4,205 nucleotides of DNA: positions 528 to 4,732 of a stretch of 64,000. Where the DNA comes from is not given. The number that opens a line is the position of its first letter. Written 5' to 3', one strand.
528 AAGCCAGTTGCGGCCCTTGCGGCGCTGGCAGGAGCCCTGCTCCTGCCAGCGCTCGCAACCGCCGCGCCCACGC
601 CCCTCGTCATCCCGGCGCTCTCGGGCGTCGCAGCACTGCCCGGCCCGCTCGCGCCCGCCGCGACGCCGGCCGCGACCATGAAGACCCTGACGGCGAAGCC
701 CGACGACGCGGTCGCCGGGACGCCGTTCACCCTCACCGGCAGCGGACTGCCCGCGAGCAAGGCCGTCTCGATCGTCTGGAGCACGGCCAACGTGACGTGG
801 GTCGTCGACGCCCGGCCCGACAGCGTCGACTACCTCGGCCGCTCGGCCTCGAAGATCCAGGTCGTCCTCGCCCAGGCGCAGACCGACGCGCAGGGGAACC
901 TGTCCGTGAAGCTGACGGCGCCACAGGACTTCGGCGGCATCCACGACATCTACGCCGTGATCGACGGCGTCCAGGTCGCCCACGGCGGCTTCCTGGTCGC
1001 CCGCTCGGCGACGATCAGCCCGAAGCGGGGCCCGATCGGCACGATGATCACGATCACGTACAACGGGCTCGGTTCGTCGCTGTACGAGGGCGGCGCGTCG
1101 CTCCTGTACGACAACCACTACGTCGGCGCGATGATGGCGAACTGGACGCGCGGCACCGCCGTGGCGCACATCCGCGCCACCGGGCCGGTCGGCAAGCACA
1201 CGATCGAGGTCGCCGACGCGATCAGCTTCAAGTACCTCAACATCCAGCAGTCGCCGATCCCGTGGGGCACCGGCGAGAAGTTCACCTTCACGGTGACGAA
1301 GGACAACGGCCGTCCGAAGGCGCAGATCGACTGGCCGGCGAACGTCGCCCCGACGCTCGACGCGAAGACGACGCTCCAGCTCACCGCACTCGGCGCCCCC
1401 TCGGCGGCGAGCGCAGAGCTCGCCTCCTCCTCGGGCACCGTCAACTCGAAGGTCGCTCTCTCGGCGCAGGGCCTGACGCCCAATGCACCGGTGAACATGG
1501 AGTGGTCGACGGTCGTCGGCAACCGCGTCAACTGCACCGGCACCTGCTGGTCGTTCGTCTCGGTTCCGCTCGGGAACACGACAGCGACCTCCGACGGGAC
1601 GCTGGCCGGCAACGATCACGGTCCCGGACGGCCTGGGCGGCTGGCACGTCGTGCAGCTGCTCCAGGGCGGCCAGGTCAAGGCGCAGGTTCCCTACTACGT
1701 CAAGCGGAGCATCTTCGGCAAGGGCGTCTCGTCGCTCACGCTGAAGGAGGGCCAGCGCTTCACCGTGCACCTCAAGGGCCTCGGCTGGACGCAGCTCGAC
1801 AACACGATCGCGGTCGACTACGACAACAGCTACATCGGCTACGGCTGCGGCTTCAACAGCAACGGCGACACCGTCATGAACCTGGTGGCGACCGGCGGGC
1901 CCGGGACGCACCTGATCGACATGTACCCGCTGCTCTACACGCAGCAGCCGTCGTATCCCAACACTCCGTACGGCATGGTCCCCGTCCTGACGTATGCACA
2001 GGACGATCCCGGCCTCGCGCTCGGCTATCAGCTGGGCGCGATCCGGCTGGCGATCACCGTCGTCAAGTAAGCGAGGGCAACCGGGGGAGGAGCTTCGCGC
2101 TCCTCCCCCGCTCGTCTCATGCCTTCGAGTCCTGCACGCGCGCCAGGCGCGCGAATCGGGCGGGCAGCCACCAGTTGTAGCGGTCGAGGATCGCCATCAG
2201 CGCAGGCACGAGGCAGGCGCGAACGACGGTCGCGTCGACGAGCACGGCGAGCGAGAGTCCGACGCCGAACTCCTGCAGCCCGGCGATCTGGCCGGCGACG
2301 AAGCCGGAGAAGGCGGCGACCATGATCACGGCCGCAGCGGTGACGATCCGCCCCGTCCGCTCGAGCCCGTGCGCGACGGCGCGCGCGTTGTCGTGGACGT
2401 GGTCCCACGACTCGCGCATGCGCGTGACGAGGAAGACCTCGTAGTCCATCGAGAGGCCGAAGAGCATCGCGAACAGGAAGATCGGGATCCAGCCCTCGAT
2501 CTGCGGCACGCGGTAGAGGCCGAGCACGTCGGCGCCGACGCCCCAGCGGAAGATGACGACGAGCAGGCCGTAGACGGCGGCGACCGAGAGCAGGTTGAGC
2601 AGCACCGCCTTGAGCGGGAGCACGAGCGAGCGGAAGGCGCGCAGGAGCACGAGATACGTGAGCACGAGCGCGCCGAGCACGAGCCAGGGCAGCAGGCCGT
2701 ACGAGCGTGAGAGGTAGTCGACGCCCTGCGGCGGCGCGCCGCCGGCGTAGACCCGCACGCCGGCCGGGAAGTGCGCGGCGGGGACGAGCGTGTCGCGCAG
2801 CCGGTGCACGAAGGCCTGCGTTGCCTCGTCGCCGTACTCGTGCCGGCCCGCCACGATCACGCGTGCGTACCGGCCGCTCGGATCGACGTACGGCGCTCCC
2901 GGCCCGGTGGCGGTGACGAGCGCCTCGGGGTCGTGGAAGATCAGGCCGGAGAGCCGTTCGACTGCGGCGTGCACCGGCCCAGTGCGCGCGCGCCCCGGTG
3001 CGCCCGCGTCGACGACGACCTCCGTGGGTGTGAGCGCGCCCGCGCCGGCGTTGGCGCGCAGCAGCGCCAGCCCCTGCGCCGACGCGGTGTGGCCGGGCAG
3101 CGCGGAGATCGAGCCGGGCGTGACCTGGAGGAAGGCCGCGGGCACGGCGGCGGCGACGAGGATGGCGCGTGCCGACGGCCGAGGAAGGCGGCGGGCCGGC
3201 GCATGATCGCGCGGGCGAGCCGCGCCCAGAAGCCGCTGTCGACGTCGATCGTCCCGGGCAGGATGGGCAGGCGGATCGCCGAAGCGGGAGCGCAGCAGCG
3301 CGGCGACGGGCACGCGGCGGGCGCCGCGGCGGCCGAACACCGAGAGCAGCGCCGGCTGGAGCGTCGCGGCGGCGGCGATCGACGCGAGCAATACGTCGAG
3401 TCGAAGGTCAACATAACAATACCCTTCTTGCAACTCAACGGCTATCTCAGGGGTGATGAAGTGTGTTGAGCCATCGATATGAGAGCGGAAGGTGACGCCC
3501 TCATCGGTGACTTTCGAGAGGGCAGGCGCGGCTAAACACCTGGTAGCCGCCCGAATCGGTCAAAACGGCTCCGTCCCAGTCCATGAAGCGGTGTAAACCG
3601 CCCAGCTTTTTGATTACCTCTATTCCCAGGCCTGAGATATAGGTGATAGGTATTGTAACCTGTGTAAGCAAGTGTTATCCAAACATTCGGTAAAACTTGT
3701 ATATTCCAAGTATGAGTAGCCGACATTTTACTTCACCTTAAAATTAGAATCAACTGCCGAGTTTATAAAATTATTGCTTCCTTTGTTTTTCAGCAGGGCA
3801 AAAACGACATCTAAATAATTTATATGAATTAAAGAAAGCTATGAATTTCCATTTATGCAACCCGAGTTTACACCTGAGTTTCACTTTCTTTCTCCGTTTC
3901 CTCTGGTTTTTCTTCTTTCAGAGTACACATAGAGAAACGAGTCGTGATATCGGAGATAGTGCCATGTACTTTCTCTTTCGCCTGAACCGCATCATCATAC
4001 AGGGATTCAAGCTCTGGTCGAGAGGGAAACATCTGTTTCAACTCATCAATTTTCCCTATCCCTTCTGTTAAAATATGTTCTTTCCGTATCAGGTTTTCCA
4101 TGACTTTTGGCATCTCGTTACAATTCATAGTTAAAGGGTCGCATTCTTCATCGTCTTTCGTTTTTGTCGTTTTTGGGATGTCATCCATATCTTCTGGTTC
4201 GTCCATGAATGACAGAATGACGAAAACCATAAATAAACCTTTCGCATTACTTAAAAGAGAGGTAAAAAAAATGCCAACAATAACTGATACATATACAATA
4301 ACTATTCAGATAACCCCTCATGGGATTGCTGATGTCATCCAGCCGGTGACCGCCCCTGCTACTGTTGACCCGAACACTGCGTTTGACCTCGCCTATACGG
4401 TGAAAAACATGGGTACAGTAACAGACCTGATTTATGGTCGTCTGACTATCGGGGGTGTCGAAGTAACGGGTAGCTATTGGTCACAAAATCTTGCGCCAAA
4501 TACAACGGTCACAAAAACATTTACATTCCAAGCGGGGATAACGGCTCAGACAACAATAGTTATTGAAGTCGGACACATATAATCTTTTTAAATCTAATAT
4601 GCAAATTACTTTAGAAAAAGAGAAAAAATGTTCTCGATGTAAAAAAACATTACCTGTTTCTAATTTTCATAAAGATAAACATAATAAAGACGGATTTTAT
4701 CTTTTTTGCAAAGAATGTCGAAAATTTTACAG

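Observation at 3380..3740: Abrupt GC-rich to AT-rich junction that cuts an MMPL transporter gene in half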

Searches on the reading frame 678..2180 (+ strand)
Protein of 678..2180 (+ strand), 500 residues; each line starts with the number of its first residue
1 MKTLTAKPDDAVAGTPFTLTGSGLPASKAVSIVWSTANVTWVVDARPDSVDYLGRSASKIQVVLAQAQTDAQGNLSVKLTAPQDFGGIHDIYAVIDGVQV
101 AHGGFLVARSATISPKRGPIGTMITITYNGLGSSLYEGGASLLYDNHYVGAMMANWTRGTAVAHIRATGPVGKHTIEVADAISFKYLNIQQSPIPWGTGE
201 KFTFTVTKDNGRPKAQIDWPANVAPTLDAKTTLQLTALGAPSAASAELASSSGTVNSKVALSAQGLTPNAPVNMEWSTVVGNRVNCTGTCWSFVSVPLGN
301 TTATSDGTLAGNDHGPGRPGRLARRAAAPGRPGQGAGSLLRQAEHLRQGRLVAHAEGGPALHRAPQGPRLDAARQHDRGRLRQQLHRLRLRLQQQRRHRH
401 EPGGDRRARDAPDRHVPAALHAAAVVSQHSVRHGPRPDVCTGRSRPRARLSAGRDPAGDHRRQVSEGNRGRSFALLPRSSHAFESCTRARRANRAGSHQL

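Call 10: search_protein_families(library=pfam, proteins=[window:678-2180:+], max_evalue=0.01)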
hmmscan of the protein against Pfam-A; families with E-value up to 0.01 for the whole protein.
window:678-2180:+ (500 aa): 1 family
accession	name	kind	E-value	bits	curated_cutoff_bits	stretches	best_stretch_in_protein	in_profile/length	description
PF01833.30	TIG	-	0.0036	17.7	20.9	0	112-132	5-27/84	IPT/TIG domain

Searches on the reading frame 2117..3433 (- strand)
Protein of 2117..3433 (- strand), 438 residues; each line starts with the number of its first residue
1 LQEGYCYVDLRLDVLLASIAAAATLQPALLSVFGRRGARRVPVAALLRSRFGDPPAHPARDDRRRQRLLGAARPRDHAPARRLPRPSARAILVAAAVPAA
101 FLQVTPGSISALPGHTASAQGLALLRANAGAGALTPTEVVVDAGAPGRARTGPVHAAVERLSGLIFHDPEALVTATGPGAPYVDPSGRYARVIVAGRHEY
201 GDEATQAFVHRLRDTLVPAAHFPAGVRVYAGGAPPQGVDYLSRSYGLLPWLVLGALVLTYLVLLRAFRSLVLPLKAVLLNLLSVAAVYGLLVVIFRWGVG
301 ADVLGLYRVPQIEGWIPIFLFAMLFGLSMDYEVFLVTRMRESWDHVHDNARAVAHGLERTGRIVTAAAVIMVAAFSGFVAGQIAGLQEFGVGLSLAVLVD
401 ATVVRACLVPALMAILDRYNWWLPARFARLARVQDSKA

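Call 10: search_protein_families(library=pfam, proteins=[window:2117-3433:-], max_evalue=0.01)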
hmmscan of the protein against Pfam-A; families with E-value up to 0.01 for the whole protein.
window:2117-3433:- (438 aa): 1 family
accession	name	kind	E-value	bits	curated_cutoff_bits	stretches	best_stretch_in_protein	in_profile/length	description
PF03176.21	MMPL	-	5.9e-33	114.6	20.5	1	132-425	24-311/333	MMPL family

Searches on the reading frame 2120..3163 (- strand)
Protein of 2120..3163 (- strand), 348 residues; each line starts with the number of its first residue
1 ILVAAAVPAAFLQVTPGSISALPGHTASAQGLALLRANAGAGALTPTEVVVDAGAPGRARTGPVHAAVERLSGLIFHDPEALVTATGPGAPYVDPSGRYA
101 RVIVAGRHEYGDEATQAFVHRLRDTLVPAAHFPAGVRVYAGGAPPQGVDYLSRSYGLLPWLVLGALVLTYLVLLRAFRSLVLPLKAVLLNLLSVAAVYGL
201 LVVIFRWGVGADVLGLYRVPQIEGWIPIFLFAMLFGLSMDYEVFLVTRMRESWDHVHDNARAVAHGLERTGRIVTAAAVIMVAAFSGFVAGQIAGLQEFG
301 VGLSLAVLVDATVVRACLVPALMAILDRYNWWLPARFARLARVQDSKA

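Call 20: find_homologous_proteins(query=window:2120-3163:-, max_evalue=1e-20)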
Query seq(348 aa) (348 aa): 6066 proteins with E <= 1e-20 among 8000 candidates; the best 120 are listed.
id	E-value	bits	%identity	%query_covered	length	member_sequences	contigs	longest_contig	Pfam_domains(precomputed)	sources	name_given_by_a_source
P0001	2.0e-172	591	81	97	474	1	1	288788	PF03176.22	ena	-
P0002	7.0e-172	590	81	96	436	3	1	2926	PF03176.22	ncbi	-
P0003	9.1e-160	550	75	96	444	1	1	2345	PF03176.22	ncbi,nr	ncbi:MAG TPA: MMPL family transporter, partial [Gaiellaceae bacterium]|nr:MMPL family transporter [G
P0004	3.7e-159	548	75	94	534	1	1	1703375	PF03176.22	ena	-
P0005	3.4e-157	541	83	84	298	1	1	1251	PF03176.22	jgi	jgi:RND superfamily putative drug exporter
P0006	5.2e-155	534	73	93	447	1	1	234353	PF03176.22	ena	-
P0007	4.4e-154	531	74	95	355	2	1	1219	PF03176.22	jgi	jgi:RND superfamily putative drug exporter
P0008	3.3e-153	528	73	96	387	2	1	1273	PF03176.22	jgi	jgi:RND superfamily putative drug exporter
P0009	8.9e-153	527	73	97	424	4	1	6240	PF03176.22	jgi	jgi:uncharacterized membrane protein YdfJ with MMPL/SSD domain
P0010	3.1e-152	525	69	99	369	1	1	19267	PF03176.22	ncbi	-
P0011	3.9e-149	515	72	96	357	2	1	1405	PF03176.22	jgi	jgi:RND superfamily putative drug exporter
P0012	5.2e-147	508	69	100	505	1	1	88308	PF03176.22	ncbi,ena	-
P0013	6.7e-147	507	69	96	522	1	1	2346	PF03176.22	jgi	jgi:RND superfamily putative drug exporter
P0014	3.9e-146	505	68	99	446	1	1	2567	PF03176.22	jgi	jgi:putative drug exporter of the RND superfamily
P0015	5.9e-146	504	67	99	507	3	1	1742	PF03176.22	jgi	jgi:RND superfamily putative drug exporter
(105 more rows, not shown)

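Call 23: find_encoding_contigs(protein=P0001, flank=6000, max_places=3)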
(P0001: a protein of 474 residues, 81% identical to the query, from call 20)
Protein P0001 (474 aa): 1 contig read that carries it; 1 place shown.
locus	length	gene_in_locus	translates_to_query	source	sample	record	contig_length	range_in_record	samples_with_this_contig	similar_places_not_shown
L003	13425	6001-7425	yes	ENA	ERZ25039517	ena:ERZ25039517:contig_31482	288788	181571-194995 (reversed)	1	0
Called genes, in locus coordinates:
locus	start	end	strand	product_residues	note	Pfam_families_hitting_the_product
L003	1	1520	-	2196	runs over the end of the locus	PF13620:CarboxypepD_reg (weak)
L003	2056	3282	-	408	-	PF01070:FMN_dh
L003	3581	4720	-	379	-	PF00583:Acetyltransf_1 (faint), PF13527:Acetyltransf_9, PF17668:Acetyltransf_17, PF13530:SCP2_2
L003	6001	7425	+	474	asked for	PF03176:MMPL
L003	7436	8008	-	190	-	-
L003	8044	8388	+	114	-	-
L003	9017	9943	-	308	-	-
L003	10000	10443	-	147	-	-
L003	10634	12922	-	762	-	PF00580:UvrD-helicase, PF01443:Viral_helicase1 (faint), PF13245:AAA_19, PF13604:AAA_30 (faint), PF13361:UvrD_C, PF13538:UvrD_C_2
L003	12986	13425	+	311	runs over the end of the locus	PF00296:Bac_luciferase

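Call 39: find_related_loci(query=window:2120-3163:-, collection=genome_contigs, flank=5000)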
Query seq(348 aa) (348 aa) in genome_contigs; peptide patterns used: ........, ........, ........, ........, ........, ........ (x = any residue, [..] = any of these).
303 stretches matched a pattern; 160 encode a relative of the query (tblastn E <= 1e-3); the best 80 are kept; 80 distinct loci.
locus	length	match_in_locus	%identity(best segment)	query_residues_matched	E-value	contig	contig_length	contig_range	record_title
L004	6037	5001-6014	91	11-348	0e+0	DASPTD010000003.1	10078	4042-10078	MAG TPA_asm: Gaiellaceae bacterium isolate SMAG_U12268 k141_1585678, whole genome shotgun sequence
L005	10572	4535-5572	78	1-346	5e-176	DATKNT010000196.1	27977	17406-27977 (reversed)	MAG TPA_asm: Gaiellaceae bacterium isolate SMAG_U14744 k141_761579, whole genome shotgun sequence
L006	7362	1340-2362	77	1-341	7e-169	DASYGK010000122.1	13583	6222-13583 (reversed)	MAG TPA_asm: Gaiellaceae bacterium isolate SMAG_U4211 k141_355666, whole genome shotgun sequence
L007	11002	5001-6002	79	11-344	3e-168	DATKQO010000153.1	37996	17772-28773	MAG TPA_asm: Gaiellaceae bacterium isolate SMAG_U14004 k141_1146324, whole genome shotgun sequence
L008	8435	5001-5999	76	2-334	1e-164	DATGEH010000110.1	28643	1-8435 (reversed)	MAG TPA_asm: Gaiellaceae bacterium isolate SMAG_U9697 k141_1079954, whole genome shotgun sequence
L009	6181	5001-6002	75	1-334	3e-163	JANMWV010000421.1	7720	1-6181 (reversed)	MAG: Actinomycetes bacterium isolate OTE_88_metabat_239 OTE_88_k141_3067915, whole genome shotgun sequence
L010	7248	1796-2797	76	1-334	8e-163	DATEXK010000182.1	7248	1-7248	MAG TPA_asm: Gaiellaceae bacterium isolate SMAG_U8417 k141_41155, whole genome shotgun sequence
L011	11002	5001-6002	78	14-347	9e-159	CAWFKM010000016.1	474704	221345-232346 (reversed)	MAG: uncultured Actinomycetes bacterium isolate MFD06435.bin.2.132 genome assembly, contig: contig_63859, whole genome s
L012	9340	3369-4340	76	11-334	7e-159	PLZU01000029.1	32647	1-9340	MAG: Actinomycetota bacterium isolate palsa_739 73.20120700_P3D.111_contig_2017, whole genome shotgun sequence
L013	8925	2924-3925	75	1-334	8e-159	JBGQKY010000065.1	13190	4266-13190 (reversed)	MAG: Gaiellaceae bacterium isolate OBJ2_061818_050_50 k141_1277945_length_13190_cov_12.2459, whole genome shotgun sequen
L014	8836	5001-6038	64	1-346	9e-149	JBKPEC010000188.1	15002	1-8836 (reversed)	MAG: Actinomycetota bacterium isolate GB_EKS_MAG_00008 GB_EKS_000000293133, whole genome shotgun sequence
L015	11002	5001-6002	72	1-334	2e-148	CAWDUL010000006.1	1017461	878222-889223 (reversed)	MAG: uncultured Actinomycetes bacterium isolate MFD05513.bin.1.224 genome assembly, contig: contig_6422, whole genome sh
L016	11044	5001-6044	73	1-347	2e-148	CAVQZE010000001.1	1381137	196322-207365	MAG: uncultured Actinomycetes bacterium isolate MFD00031.bin.2.153 genome assembly, contig: contig_10236, whole genome s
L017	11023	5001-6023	66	1-346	1e-148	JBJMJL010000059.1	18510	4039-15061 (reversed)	MAG: Gaiellaceae bacterium isolate 12C16O_168h_100_P14_coass_bin_32 k141_1656472, whole genome shotgun sequence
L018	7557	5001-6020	66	7-346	4e-148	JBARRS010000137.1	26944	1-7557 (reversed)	MAG: Gaiellaceae bacterium isolate MFD13499_ilm_asm_bin15 k127_27195, whole genome shotgun sequence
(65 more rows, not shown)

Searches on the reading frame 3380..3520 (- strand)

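Call 10: search_protein_families(library=pfam, proteins=[window:3380-3520:-], max_evalue=0.01)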
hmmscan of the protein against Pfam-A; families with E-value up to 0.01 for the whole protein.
seq(47 aa): 1 family
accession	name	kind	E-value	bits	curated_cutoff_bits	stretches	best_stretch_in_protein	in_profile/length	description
PF01702.25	TGT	-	3.8e-07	29.9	26.3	1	2-32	93-123/357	Queuine tRNA-ribosyltransferase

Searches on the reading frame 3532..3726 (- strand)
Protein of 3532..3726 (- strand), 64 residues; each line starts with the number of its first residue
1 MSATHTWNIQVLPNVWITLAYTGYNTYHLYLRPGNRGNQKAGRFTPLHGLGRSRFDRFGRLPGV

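Call 42: find_encoding_contigs(protein=window:3532-3726:-, flank=10000, max_places=10)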
Protein window:3532-3726:- (64 aa): no gene with exactly this product is on record in the collection.

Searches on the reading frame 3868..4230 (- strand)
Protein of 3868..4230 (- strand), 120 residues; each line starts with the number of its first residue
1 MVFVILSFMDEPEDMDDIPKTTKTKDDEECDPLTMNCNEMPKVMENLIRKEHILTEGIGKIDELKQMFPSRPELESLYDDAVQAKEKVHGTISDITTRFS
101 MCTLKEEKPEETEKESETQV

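Call 10: search_protein_families(library=pfam, proteins=[window:3868-4230:-], max_evalue=0.01)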
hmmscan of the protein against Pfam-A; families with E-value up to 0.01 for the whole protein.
window:3868-4230:- (120 aa): 0 families

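Call 17: find_encoding_contigs(protein=window:3868-4230:-, flank=10000, max_places=10)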
Protein window:3868-4230:- (120 aa): 1 contig read that carries it; 1 place shown.
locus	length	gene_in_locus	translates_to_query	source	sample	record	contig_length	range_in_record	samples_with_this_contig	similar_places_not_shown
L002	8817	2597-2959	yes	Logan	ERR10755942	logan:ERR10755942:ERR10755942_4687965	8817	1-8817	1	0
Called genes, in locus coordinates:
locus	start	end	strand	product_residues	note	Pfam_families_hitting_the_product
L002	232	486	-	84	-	-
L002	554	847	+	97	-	-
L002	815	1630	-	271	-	-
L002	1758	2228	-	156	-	-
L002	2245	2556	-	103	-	-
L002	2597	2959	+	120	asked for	-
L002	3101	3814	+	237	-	PF18998:Flg_new_2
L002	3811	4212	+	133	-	-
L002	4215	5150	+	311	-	PF18998:Flg_new_2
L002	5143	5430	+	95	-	-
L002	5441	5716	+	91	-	-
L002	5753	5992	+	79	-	-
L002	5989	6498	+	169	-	PF01844:HNH, PF13395:HNH_4 (weak), PF14279:HNH_5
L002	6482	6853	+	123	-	-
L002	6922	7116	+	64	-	-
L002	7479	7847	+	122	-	-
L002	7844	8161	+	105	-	-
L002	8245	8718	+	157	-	-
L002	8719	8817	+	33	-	?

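Call 44: find_homologous_proteins(query=L002:3101-3814:+, max_evalue=0.00001)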
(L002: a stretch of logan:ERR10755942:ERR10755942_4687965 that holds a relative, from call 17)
Query L002:3101-3814:+ (237 aa): 3 proteins with E <= 0.00001 among 1049 candidates.
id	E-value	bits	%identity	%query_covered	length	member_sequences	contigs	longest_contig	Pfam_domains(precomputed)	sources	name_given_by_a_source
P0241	6.8e-154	529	100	100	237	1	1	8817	PF18998.7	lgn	-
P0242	1.3e-88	315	64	87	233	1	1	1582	PF18998.7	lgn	-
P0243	4.9e-13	67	43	19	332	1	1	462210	PF16820.12,PF18998.7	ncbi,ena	-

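Call 46: find_encoding_contigs(protein=P0242, flank=5000, max_places=5)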
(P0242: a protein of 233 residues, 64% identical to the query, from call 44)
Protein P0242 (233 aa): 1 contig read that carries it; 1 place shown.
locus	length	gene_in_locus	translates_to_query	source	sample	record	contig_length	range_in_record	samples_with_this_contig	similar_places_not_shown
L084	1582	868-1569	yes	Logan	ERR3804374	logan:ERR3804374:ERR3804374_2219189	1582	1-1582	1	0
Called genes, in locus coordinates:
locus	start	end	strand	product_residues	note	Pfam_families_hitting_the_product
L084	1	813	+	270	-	?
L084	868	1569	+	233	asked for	PF18998:Flg_new_2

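Call 48: find_encoding_contigs(protein=window:3868-4206:-, flank=10000, max_places=10)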
Protein window:3868-4206:- (112 aa): no gene with exactly this product is on record in the collection.

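Call 64: search_protein_families(library=pfam, proteins=[L002:3811-4212:+, L002:4215-5150:+, L002:5989-6498:+, L002:8245-8718:+], max_evalue=0.001)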
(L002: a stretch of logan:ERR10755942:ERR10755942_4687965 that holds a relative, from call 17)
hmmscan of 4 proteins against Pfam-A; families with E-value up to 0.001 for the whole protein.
L002:3811-4212:+ (133 aa): 0 families

L002:4215-5150:+ (311 aa): 1 family
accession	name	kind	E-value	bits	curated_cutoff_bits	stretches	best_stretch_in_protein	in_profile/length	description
PF18998.6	Flg_new_2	-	1.7e-10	41.2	23.6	1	139-185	21-71/73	Divergent InlB B-repeat domain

L002:5989-6498:+ (169 aa): 3 families
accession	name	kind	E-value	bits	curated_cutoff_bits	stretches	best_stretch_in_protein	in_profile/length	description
PF01844.29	HNH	-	3.5e-13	49.9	21.4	1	109-155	1-46/47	HNH endonuclease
PF14279.12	HNH_5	-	1.2e-11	44.8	27.5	1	109-155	1-45/56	HNH endonuclease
PF13395.12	HNH_4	-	1.3e-06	28.7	22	1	109-155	1-50/54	HNH endonuclease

L002:8245-8718:+ (157 aa): 0 families

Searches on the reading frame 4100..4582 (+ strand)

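Call 10: search_protein_families(library=pfam, proteins=[window:4100-4582:+], max_evalue=0.01)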
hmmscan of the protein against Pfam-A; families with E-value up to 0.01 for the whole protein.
window:4100-4582:+ (160 aa): 1 family
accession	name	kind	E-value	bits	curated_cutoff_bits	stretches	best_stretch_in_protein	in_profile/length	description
PF07705.17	CARDB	-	0.0026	18.4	22.7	0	83-151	9-77/101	CARDB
